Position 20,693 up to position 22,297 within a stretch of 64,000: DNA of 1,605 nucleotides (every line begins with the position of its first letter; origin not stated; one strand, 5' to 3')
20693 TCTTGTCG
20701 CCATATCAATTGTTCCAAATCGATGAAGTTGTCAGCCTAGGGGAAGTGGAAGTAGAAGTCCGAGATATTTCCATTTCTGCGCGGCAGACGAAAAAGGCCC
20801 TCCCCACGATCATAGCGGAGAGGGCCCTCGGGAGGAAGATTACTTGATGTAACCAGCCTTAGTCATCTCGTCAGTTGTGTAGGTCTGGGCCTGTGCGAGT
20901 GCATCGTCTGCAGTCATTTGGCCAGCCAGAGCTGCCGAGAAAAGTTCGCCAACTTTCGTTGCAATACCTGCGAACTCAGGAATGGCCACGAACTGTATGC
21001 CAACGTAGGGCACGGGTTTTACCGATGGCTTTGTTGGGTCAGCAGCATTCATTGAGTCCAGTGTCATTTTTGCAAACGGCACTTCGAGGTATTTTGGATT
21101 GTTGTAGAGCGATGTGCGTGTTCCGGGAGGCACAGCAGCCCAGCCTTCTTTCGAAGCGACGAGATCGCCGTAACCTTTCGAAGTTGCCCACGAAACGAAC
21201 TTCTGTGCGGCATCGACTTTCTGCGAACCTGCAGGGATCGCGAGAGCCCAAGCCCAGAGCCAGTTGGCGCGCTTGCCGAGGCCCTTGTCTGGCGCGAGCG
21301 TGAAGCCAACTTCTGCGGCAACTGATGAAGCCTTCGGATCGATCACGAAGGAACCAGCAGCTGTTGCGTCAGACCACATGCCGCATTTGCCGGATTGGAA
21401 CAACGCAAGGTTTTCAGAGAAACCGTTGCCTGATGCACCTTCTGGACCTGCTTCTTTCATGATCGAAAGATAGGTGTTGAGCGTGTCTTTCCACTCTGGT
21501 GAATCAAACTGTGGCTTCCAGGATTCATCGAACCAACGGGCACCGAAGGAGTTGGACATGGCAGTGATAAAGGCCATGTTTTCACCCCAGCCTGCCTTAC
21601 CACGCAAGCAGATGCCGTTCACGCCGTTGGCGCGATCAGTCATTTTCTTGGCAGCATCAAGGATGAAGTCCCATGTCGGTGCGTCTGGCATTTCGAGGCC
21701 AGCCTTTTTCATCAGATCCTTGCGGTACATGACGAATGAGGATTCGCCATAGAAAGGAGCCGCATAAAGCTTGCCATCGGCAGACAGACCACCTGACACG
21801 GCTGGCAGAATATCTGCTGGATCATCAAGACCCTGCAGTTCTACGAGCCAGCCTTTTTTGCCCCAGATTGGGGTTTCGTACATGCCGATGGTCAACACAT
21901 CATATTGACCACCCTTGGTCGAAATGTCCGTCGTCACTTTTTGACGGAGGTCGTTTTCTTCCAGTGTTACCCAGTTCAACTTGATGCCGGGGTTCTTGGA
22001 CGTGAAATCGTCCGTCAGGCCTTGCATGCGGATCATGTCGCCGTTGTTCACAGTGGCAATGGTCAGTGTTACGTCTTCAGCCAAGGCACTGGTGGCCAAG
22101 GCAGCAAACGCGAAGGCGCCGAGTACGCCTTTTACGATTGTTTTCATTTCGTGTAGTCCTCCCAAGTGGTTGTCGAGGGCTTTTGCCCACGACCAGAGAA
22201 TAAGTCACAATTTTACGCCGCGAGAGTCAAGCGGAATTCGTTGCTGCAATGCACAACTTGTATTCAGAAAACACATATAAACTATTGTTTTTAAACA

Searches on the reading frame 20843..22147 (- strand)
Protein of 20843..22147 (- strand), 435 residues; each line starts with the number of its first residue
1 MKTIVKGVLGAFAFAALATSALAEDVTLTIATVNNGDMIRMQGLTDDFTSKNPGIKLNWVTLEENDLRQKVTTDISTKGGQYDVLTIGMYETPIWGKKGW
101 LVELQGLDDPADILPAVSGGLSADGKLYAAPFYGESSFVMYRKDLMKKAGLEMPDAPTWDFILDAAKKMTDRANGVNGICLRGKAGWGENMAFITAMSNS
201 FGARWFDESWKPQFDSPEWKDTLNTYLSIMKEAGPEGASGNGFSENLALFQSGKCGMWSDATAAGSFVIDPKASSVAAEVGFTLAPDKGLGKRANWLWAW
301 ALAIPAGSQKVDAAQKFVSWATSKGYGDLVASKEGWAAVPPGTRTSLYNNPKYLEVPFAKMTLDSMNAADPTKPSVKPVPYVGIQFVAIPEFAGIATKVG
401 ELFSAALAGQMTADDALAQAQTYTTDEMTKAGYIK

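Call 59: search_protein_families(library=pfam, proteins=[window:20843-22147:-], max_evalue=1e-8)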
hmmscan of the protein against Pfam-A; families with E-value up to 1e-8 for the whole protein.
seq(435 aa): 2 families
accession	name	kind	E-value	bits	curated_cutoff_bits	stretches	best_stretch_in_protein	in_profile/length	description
PF01547.30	SBP_bac_1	-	1.6e-57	196.3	26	1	41-326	10-305/307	Bacterial extracellular solute-binding protein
PF13416.11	SBP_bac_8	-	8.9e-26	91.7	27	1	44-324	2-246/279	Bacterial extracellular solute-binding protein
